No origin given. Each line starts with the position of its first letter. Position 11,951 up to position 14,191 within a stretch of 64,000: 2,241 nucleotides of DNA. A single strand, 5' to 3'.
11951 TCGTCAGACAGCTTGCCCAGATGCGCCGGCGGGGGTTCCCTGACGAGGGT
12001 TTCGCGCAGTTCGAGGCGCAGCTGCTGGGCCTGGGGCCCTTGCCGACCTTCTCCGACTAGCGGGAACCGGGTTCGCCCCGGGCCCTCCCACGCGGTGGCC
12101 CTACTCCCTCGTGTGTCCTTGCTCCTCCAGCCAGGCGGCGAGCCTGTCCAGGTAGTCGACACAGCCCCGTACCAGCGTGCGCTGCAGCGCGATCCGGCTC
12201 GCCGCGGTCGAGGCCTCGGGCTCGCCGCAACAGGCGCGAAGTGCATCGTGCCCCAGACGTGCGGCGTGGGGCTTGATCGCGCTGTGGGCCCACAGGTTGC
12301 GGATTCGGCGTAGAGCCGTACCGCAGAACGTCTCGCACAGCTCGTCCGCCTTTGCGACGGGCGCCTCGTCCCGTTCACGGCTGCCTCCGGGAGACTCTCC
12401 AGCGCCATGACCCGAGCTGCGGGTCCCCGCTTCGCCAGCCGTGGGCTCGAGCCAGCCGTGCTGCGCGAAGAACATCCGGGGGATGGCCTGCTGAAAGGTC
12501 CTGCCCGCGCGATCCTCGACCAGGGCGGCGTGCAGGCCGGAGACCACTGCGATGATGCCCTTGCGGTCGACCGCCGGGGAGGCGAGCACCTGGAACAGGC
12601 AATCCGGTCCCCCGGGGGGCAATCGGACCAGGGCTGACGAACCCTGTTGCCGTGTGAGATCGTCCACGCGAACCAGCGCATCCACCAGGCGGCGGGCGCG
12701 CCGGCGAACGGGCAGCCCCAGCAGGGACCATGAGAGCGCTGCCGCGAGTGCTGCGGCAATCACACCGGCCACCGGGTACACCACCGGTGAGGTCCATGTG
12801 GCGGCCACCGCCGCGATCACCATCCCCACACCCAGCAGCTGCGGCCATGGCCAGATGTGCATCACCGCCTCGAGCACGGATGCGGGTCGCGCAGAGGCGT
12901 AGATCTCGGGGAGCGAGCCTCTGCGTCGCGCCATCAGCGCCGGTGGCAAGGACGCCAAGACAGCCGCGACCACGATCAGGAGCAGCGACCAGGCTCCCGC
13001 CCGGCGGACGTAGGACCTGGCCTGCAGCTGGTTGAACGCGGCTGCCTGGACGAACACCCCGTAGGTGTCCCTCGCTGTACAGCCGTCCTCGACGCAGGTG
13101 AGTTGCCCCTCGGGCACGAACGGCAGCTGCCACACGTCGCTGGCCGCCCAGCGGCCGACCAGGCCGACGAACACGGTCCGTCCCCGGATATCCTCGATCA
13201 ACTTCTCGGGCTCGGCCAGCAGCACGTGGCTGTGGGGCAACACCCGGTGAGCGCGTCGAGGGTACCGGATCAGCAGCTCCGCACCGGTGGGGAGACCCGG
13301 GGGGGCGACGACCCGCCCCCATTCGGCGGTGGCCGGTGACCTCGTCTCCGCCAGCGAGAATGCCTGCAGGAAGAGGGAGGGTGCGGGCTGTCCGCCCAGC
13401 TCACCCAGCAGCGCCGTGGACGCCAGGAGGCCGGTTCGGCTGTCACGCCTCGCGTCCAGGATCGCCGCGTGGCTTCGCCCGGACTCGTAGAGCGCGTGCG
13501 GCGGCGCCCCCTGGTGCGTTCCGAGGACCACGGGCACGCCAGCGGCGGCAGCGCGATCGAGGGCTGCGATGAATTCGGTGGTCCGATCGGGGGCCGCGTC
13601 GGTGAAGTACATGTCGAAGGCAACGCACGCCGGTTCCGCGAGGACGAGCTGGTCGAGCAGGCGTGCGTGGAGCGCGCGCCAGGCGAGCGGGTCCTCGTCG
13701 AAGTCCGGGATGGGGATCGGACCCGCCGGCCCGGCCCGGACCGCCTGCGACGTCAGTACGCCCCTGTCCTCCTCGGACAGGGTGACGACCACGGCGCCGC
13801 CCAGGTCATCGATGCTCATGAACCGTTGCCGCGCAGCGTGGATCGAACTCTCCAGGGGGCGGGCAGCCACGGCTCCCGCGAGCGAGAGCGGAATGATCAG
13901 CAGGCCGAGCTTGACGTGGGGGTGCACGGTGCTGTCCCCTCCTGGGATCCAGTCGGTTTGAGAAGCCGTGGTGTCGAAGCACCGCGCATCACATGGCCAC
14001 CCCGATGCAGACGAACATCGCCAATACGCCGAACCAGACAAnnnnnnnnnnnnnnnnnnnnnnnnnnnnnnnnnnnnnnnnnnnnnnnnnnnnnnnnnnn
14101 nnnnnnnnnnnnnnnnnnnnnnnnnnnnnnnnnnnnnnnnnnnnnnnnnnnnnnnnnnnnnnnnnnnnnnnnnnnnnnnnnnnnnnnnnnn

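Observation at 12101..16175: Tandem paralogous 8-TM membrane proteins separated by a coupled 95-aa membrane ORF, ending in a CHASE2-like sensor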

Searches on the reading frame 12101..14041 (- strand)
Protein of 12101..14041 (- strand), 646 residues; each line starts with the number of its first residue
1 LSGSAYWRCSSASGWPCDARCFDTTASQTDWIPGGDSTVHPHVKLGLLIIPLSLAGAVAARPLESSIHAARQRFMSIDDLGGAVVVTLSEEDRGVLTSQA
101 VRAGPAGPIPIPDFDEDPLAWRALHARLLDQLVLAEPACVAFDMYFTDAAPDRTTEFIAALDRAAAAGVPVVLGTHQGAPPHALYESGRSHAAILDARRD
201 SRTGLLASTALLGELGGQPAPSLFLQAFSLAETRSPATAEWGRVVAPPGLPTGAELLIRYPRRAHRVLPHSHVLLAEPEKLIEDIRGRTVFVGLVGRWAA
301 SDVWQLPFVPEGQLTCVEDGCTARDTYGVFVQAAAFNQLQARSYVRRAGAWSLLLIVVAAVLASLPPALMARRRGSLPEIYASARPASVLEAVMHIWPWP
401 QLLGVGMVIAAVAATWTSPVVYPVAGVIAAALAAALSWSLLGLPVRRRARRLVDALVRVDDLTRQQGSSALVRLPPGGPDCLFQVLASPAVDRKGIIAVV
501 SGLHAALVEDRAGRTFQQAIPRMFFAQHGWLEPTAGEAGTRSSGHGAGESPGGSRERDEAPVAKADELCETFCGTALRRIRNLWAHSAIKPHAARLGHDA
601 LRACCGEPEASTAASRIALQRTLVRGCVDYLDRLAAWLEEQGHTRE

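Call 5: search_protein_families(library=pfam, proteins=[window:12101-14041:-], max_evalue=0.1)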
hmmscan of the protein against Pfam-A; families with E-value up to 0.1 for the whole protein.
window:12101-14041:- (646 aa): 1 family
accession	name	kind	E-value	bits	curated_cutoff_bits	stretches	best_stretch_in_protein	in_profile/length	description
PF05226.16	CHASE2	-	1.8e-15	57.7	26.3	1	79-362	33-254/257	CHASE2 domain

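Call 10: search_protein_families(library=padloc, proteins=[window:12101-14041:-], max_evalue=0.1)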
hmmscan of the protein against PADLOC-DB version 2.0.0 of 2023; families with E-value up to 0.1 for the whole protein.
window:12101-14041:- (646 aa): 0 families

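Call 40: search_protein_families(library=ncbifam, proteins=[window:12101-13927:-], max_evalue=0.01)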
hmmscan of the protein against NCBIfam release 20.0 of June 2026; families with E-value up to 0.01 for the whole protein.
window:12101-13927:- (608 aa): 0 families

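Call 43: search_solved_structures(query=window:12101-13927:-, max_evalue=1)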
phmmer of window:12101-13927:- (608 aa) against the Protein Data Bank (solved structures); distinct sequences matched with E-value up to 1: 4.
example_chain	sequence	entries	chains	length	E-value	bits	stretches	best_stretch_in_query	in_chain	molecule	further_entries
9uc6_A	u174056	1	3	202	0.1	14.5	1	245-287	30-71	Chlorophyll a-b binding protein, chloroplastic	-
7yca_P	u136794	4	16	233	0.13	14.2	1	245-287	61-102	Chlorophyll a-b binding protein, chloroplastic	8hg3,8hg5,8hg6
7yca_Q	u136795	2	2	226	0.16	13.9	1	244-286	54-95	Chlorophyll a-b binding protein, chloroplastic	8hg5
4rzp_A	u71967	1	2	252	0.32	12.9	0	412-455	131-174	Engineered Protein OR366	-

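Call 99: search_protein_families(library=phrogs, proteins=[window:12101-13927:-], max_evalue=0.01)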
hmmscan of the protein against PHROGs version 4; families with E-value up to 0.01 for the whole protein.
window:12101-13927:- (608 aa): 0 families

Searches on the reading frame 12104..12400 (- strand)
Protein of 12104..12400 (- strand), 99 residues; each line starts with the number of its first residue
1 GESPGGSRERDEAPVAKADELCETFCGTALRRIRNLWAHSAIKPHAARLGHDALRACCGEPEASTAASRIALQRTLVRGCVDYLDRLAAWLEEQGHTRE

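Call 66: search_protein_families(library=pfam, proteins=[window:12104-12400:-], max_evalue=10)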
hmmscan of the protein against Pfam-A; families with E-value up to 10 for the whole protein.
window:12104-12400:- (99 aa): 2 families
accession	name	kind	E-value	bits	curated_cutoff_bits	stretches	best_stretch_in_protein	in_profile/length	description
PF13393.11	tRNA-synt_His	-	0.029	14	25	1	16-94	168-245/308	Histidyl-tRNA synthetase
PF13643.11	DUF4145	-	0.13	12.7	23.1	1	29-47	60-78/88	Domain of unknown function (DUF4145)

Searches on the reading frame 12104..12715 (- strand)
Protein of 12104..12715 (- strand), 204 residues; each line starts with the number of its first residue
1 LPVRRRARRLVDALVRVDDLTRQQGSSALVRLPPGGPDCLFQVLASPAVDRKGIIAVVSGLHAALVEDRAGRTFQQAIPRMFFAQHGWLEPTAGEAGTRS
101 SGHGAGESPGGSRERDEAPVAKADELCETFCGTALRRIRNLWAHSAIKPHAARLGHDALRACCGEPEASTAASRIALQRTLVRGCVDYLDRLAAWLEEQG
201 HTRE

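Call 65: find_homologous_proteins(query=window:12104-12715:-, max_evalue=0.001)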
Query window:12104-12715:-: 1847 candidates shared short words with the query, none scored E <= 0.001.

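Call 66: search_protein_families(library=pfam, proteins=[window:12104-12715:-], max_evalue=10)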
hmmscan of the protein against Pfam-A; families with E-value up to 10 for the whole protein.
window:12104-12715:- (204 aa): 1 family
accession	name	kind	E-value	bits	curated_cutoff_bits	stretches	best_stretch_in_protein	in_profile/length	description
PF13393.11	tRNA-synt_His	-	0.19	11.4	25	1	121-199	168-245/308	Histidyl-tRNA synthetase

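Call 67: search_solved_structures(query=window:12104-12715:-, max_evalue=10, show_alignments=3)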
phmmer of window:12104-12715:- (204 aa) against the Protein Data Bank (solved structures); distinct sequences matched with E-value up to 10: 1.
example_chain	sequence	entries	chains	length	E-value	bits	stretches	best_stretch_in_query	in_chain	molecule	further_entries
4rzp_A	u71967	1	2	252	0.00011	25.5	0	8-50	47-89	Engineered Protein OR366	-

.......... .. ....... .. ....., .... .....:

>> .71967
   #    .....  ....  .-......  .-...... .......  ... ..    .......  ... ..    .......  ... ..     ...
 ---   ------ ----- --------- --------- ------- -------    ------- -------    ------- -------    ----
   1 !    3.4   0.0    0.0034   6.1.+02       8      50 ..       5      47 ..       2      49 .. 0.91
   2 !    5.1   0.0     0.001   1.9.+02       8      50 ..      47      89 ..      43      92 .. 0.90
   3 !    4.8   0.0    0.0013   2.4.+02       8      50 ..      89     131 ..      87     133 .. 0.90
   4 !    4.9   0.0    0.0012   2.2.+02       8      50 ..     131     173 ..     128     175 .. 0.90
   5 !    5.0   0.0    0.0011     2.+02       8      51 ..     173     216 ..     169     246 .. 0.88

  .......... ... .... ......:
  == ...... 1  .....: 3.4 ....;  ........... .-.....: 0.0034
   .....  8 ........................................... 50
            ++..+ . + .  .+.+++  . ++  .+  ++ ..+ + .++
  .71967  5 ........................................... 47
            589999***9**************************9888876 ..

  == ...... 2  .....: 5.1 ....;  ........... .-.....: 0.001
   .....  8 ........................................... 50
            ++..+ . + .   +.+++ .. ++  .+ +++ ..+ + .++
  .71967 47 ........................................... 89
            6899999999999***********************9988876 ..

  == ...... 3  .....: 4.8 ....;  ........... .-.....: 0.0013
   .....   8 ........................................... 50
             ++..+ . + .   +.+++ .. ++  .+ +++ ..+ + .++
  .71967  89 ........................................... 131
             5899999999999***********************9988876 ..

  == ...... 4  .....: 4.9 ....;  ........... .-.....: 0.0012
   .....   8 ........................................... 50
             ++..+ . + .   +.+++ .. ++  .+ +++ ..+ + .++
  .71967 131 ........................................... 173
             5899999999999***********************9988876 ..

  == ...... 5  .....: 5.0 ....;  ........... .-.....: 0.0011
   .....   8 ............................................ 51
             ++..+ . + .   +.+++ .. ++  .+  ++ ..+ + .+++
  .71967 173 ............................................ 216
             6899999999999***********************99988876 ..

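Call 94: predict_structure(protein=window:12104-12715:-)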
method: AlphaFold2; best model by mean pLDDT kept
length: 204 residues; sequences in the alignment: 1
mean_pLDDT: 47.2   pTM: 0.32
mean pLDDT of the five models: 47.2, 44.9, 39.4, 38.7, 38.6
residues with pLDDT >= 90: 0; 70-90: 2; 50-70: 78; < 50: 124
segments of 3 or more residues with pLDDT < 50: 28-30, 64-178
pLDDT, mean of each block of 10 residues (from residue 1): 62 64 56 57 59 55 46 45 40 34 32 34 40 43 39 41 38 45 52 60 52
secondary structure, 60 per line:
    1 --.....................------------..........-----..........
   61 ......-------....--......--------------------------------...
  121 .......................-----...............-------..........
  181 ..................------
elements in order: H3-23 H36-45 H51-66 H74-77 H80-85 H118-143 H149-163 H171-198
